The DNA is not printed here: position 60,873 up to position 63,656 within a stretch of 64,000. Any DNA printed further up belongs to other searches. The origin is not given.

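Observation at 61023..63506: Giant 2OG-Fe(II) oxygenase with a Cys/His C-terminal module, of unclear substrate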

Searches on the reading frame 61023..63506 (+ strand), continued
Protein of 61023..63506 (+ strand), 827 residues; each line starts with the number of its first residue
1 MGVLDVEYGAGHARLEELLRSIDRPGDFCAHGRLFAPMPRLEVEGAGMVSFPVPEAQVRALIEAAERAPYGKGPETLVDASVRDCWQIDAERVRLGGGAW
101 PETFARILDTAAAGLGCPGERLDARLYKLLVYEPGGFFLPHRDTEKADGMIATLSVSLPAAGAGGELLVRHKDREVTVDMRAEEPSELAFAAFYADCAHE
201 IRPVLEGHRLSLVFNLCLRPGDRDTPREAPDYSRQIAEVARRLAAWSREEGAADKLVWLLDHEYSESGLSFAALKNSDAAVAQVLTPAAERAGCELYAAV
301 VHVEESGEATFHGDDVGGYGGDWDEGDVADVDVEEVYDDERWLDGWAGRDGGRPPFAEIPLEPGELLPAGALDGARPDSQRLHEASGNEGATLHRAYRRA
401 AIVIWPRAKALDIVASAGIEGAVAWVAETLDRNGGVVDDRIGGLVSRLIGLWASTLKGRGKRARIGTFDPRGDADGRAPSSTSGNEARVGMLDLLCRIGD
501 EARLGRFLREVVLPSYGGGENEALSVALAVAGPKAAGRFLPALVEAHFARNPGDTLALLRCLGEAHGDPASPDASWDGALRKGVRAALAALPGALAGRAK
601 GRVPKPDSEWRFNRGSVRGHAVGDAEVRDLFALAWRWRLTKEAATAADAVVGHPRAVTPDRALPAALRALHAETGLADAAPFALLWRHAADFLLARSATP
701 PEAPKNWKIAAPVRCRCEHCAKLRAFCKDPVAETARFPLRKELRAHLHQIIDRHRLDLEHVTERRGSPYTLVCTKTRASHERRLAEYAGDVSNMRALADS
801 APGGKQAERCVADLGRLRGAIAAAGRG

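Call 30: get_annotated_region(hit=H7, flank=8000)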
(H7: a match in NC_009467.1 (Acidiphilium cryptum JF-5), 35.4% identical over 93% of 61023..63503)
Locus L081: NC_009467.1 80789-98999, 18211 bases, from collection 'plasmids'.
description: Acidiphilium cryptum JF-5 plasmid pACRY01, complete sequence
organism: Acidiphilium cryptum JF-5 (NCBI taxid 349163)
taxonomy: Bacteria; Pseudomonadota; Alphaproteobacteria; Rhodospirillales; Acetobacteraceae; Acidiphilium; Acidiphilium cryptum; Acidiphilium cryptum JF-5
host: -; source: -; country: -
typing (MOB-suite, as given by PLSDB): mobilizable; replicon rep_cluster_521; relaxase MOBF
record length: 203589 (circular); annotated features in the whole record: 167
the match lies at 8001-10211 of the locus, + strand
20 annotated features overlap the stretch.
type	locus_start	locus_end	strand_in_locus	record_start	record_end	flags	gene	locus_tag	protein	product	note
CDS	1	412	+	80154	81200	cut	-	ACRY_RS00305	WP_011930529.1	IS110 family transposase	-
CDS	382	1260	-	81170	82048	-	-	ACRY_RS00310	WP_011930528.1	GntR family transcriptional regulator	GO:0006355 - regulation of DNA-templated transcription [Evidence IEA]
CDS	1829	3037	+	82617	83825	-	-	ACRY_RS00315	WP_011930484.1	IS256 family transposase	-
CDS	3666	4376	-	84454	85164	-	-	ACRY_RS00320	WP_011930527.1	IS6 family transposase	-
CDS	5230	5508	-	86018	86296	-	-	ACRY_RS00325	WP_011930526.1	type II toxin-antitoxin system RelE/ParE family toxin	GO:0030541 - plasmid partitioning [Evidence IEA]; GO:0051290 - protein heterotetramerization [Evidence IEA]; GO:0009432 ...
CDS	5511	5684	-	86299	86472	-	-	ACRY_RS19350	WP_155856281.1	hypothetical protein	-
CDS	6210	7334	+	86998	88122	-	-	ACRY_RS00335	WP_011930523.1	hypothetical protein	-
CDS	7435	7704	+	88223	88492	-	-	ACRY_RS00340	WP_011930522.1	WGR domain-containing protein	-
CDS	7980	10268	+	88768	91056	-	-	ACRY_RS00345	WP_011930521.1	2OG-Fe(II) oxygenase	-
CDS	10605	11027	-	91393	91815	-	-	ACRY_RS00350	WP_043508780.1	type II toxin-antitoxin system VapC family toxin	-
CDS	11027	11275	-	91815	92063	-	-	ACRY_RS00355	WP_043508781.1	plasmid stabilization protein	-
CDS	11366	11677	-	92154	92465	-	-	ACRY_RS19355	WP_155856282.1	hypothetical protein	-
CDS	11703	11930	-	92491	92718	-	-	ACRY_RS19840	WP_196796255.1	hypothetical protein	-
CDS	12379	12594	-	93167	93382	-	-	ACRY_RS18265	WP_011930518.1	antitoxin MazE family protein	-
CDS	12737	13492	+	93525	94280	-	-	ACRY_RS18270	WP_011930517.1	hypothetical protein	-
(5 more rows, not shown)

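Call 31: get_annotated_region(hit=H2, flank=8000)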
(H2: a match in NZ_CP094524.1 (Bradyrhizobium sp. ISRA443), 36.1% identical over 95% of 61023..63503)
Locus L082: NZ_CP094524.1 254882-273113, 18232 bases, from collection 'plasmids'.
description: Bradyrhizobium sp. ISRA443 plasmid unnamed, complete sequence
organism: Bradyrhizobium sp. ISRA443 (NCBI taxid 2866198)
taxonomy: Bacteria; Pseudomonadota; Alphaproteobacteria; Hyphomicrobiales; Nitrobacteraceae; Bradyrhizobium; Bradyrhizobium sp. ISRA443
host: -; source: Arachis hypogaea; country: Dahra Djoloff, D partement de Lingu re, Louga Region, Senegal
typing (MOB-suite, as given by PLSDB): conjugative; replicon rep_cluster_507; relaxase MOBQ; mating-pair formation MPF_T
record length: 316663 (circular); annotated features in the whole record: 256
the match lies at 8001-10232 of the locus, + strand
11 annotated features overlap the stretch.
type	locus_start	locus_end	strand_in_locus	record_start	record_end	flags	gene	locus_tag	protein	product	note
CDS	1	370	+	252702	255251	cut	-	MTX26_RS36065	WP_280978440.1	CHASE domain-containing protein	-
CDS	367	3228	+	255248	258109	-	-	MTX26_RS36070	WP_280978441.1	EAL domain-containing protein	-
CDS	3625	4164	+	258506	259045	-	-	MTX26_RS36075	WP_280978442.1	heme NO-binding domain-containing protein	-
CDS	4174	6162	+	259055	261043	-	-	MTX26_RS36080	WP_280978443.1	GGDEF domain-containing protein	-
CDS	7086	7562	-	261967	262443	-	-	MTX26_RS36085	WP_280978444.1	Lrp/AsnC family transcriptional regulator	-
CDS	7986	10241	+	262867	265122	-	-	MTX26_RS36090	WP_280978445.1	2OG-Fe(II) oxygenase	-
CDS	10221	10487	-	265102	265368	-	-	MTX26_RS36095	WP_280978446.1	hypothetical protein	-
CDS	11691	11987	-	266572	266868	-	-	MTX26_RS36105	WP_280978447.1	TadE/TadG family type IV pilus assembly protein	-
CDS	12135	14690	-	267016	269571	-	-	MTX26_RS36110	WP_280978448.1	EAL domain-containing protein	-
CDS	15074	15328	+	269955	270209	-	-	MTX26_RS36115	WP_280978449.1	hypothetical protein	-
CDS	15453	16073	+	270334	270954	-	-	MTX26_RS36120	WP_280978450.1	helix-turn-helix domain-containing protein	GO:0006355 - regulation of DNA-templated transcription [Evidence IEA]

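Call 32: get_annotated_region(hit=H24, flank=6000)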
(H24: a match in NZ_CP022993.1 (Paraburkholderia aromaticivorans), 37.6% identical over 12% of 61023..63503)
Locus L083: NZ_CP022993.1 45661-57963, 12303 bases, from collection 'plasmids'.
description: Paraburkholderia aromaticivorans strain BN5 plasmid pBN3, complete sequence
organism: Paraburkholderia aromaticivorans (NCBI taxid 2026199)
taxonomy: Bacteria; Pseudomonadota; Betaproteobacteria; Burkholderiales; Burkholderiaceae; Paraburkholderia; Paraburkholderia aromaticivorans
host: -; source: -; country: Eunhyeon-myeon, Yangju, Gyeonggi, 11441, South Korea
typing (MOB-suite, as given by PLSDB): non-mobilizable
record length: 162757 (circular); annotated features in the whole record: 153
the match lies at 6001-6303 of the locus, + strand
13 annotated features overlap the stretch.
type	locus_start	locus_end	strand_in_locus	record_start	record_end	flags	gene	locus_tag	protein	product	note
CDS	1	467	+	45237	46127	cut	-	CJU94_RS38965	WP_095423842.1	branched-chain amino acid ABC transporter permease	GO:0015803 - branched-chain amino acid transport [Evidence IEA]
CDS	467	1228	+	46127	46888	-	-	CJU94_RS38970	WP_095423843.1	ABC transporter ATP-binding protein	-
CDS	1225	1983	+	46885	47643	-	-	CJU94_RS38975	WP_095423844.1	ABC transporter ATP-binding protein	-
CDS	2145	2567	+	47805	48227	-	-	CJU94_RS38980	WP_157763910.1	RidA family protein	-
CDS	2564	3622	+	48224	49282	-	-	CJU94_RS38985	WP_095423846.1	EamA family transporter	-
CDS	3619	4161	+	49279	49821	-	-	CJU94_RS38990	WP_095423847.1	flavin reductase family protein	-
CDS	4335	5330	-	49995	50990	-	-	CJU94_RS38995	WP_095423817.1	IS5 family transposase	-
CDS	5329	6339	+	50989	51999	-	-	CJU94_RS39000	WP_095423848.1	hypothetical protein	-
CDS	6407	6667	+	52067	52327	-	-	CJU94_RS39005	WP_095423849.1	DUF6429 family protein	-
CDS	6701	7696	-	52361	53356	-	-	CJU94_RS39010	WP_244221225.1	site-specific integrase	GO:0015074 - DNA integration [Evidence IEA]; GO:0006310 - DNA recombination [Evidence IEA]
CDS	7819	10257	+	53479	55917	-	-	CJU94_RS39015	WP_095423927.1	DEAD/DEAH box helicase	-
CDS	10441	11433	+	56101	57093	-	-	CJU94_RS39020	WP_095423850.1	DNA-binding protein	-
CDS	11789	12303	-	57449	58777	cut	-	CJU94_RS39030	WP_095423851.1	acetyl-CoA hydrolase/transferase C-terminal domain-containing protein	-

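Call 34: search_protein_families(library=pfam, alignment_id=A2, max_evalue=1)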
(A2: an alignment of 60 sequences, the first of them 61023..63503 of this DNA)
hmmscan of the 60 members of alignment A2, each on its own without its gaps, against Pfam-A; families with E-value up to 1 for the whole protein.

A. member 1, window:61023-63503:+ (827 aa): 1 family
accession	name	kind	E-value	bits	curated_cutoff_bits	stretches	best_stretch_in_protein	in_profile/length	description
PF13640.12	2OG-FeII_Oxy_3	-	2.6e-08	35.1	27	1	128-215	2-96/98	2OG-Fe(II) oxygenase superfamily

B. families by the number of members that match (of 60 scanned): 29 families (the first 25 are shown)
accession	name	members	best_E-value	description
PF13640.12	2OG-FeII_Oxy_3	60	1.2e-10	2OG-Fe(II) oxygenase superfamily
PF03171.26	2OG-FeII_Oxy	4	0.046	2OG-Fe(II) oxygenase superfamily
PF11838.14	ERAP1_C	2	0.02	ERAP1-like C-terminal domain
PF16914.10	TetR_C_12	1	0.0063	Bacterial transcriptional repressor C-terminal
PF14561.12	TPR_20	1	0.012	Tetratricopeptide repeat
PF10671.14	TcpQ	1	0.014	Toxin co-regulated pilus biosynthesis protein Q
PF06696.16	Strep_SA_rep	1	0.018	Streptococcal surface antigen repeat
PF14032.12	PknH_C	1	0.027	PknH-like extracellular domain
PF19292.4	KPBB_C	1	0.028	Phosphorylase b kinase C-terminal domain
PF14804.11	Jag_N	1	0.042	Jag N-terminus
PF08429.16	PLU-1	1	0.057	PLU-1-like protein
PF10825.13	DUF2752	1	0.089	Protein of unknown function (DUF2752)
PF07637.16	PSD5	1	0.1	Protein of unknown function (DUF1595)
PF15825.10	FAM25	1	0.12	FAM25 family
PF22109.2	Zn_ribbon_tTFIIB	1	0.14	Transcription factor IIB, zinc ribbon, Trypanosome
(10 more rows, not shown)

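Call 35: search_solved_structures(query=A2, max_evalue=10, show_alignments=1)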
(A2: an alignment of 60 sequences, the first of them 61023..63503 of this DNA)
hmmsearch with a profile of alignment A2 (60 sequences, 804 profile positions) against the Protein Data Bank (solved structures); distinct sequences matched with E-value up to 10: 5.
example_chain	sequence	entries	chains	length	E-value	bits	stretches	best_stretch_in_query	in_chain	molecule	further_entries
6u1s_A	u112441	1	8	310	0.01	17.6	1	417-611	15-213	de novo designed 16-helix transmembrane nanopore, TMHC8_R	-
5cwj_A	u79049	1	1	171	0.018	16.9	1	522-667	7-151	Designed helical repeat protein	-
6xh5_A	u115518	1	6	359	0.19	13.5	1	486-628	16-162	helical fusion design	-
8hkj_A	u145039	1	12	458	0.89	11.3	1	440-568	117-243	Bifunctional cytochrome P450/NADPH--P450 reductase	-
3dkq_A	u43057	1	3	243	1.2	10.9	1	154-211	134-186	PKHD-type hydroxylase Sbal_3634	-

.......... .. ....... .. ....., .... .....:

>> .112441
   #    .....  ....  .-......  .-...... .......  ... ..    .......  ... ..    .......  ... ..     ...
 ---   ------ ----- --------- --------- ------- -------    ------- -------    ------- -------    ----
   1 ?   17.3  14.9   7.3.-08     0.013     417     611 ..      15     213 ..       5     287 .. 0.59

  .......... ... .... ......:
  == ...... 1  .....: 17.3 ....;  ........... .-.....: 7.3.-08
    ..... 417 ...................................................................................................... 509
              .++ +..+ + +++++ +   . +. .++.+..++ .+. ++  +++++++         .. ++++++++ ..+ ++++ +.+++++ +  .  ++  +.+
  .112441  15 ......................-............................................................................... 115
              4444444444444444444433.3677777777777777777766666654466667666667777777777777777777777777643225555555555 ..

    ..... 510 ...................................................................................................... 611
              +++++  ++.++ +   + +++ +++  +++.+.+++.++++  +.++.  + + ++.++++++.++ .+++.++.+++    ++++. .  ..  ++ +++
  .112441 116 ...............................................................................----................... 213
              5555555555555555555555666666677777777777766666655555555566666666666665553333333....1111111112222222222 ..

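Call 36: get_annotated_region(hit=H1, flank=6000)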
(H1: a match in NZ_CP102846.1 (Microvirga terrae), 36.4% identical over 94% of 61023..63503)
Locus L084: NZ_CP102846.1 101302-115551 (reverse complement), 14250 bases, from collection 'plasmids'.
description: Microvirga terrae strain R24 plasmid pR24_1, complete sequence
organism: Microvirga terrae (NCBI taxid 2740529)
taxonomy: Bacteria; Pseudomonadota; Alphaproteobacteria; Hyphomicrobiales; Methylobacteriaceae; Microvirga; Microvirga terrae
host: -; source: soil,soil; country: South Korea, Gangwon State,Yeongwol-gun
typing (MOB-suite, as given by PLSDB): non-mobilizable
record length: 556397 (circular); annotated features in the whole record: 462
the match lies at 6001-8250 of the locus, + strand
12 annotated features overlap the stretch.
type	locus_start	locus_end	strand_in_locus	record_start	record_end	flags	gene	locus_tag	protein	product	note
CDS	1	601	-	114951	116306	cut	-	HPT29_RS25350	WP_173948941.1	hypothetical protein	-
CDS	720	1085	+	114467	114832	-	-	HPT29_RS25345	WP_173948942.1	DUF3572 family protein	-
CDS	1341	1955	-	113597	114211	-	-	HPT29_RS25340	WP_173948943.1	peptidoglycan-binding protein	-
CDS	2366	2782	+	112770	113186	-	-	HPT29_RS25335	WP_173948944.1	hypothetical protein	-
CDS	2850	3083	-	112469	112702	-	-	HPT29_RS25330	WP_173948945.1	hypothetical protein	-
CDS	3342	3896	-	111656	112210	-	-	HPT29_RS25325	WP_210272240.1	RES family NAD+ phosphorylase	-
CDS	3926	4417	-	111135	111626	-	-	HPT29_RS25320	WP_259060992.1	hypothetical protein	-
CDS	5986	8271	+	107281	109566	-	-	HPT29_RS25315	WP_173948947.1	2OG-Fe(II) oxygenase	-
CDS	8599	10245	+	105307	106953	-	-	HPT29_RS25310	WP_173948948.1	IS630 family transposase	-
CDS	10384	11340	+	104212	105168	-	-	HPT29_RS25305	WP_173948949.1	tyrosine recombinase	-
CDS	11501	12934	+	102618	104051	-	-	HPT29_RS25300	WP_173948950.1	hypothetical protein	-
CDS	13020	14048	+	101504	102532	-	-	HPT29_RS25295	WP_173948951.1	ImmA/IrrE family metallo-endopeptidase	-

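Call 37: get_annotated_region(hit=H10, flank=6000)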
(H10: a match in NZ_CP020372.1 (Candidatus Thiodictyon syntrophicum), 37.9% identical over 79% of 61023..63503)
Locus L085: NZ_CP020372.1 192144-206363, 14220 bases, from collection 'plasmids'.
description: Candidatus Thiodictyon syntrophicum strain Cad16T plasmid pTs485, complete sequence
organism: Candidatus Thiodictyon syntrophicum (NCBI taxid 1166950)
taxonomy: Bacteria; Pseudomonadota; Gammaproteobacteria; Chromatiales; Chromatiaceae; Thiodictyon; Candidatus Thiodictyon syntrophicum
host: -; source: meromictic lake; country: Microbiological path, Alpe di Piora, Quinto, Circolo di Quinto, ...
typing (MOB-suite, as given by PLSDB): non-mobilizable
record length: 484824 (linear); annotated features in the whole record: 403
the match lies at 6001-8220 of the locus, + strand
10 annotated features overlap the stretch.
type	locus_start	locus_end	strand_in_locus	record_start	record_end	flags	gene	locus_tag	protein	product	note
CDS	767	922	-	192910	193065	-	-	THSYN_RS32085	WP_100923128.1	YgiT-type zinc finger protein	-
CDS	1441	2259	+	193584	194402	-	-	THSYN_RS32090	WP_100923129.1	DUF2092 domain-containing protein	-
CDS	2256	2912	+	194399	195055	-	-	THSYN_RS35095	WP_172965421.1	hypothetical protein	-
CDS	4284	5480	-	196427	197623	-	-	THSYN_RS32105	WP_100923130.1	RtcB family protein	GO:0006396 - RNA processing [Evidence IEA]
CDS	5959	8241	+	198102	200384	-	-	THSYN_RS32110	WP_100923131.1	2OG-Fe(II) oxygenase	-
CDS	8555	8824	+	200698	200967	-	-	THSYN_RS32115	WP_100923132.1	UPF0175 family protein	-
CDS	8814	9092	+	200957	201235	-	-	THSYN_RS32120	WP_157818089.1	DUF3368 domain-containing protein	-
CDS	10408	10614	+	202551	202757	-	-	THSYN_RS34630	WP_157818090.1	hypothetical protein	-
CDS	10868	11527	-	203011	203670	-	-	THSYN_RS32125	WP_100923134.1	OmpA family protein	-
CDS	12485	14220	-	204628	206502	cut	cysN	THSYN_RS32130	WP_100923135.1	sulfate adenylyltransferase subunit CysN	GO:0006790 - sulfur compound metabolic process [Evidence IEA]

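Call 38: get_annotated_region(hit=H12, flank=6000)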
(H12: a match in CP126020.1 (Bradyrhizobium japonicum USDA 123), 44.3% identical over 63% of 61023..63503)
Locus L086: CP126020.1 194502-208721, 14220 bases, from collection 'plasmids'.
description: Bradyrhizobium japonicum USDA 123 plasmid pUSDA123-2, complete sequence
organism: Bradyrhizobium japonicum USDA 123 (NCBI taxid 936135)
taxonomy: Bacteria; Pseudomonadota; Alphaproteobacteria; Hyphomicrobiales; Nitrobacteraceae; Bradyrhizobium; Bradyrhizobium japonicum; Bradyrhizobium japonicum USDA 123
host: -; source: Glycine max,soybean,root nodule; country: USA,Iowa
typing (MOB-suite, as given by PLSDB): non-mobilizable; replicon rep_cluster_507; mating-pair formation MPF_T
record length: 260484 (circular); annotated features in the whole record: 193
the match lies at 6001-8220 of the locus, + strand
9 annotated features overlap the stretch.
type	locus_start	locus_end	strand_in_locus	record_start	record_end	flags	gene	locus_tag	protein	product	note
CDS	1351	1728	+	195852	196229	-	-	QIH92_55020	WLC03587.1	hypothetical protein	-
CDS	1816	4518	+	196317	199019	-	-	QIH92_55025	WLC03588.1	DEAD/DEAH box helicase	-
CDS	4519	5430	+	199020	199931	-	-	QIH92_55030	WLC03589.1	SWIM zinc finger family protein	-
CDS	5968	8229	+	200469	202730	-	-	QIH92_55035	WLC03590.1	2OG-Fe(II) oxygenase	-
CDS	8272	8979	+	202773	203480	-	-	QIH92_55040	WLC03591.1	hypothetical protein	-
CDS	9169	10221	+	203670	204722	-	-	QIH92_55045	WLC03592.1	pyridoxal-phosphate dependent enzyme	-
CDS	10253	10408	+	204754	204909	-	-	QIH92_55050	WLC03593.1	hypothetical protein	-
CDS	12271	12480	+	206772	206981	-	-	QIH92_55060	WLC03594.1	cold-shock protein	-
CDS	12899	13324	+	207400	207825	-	-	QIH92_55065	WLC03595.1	hypothetical protein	-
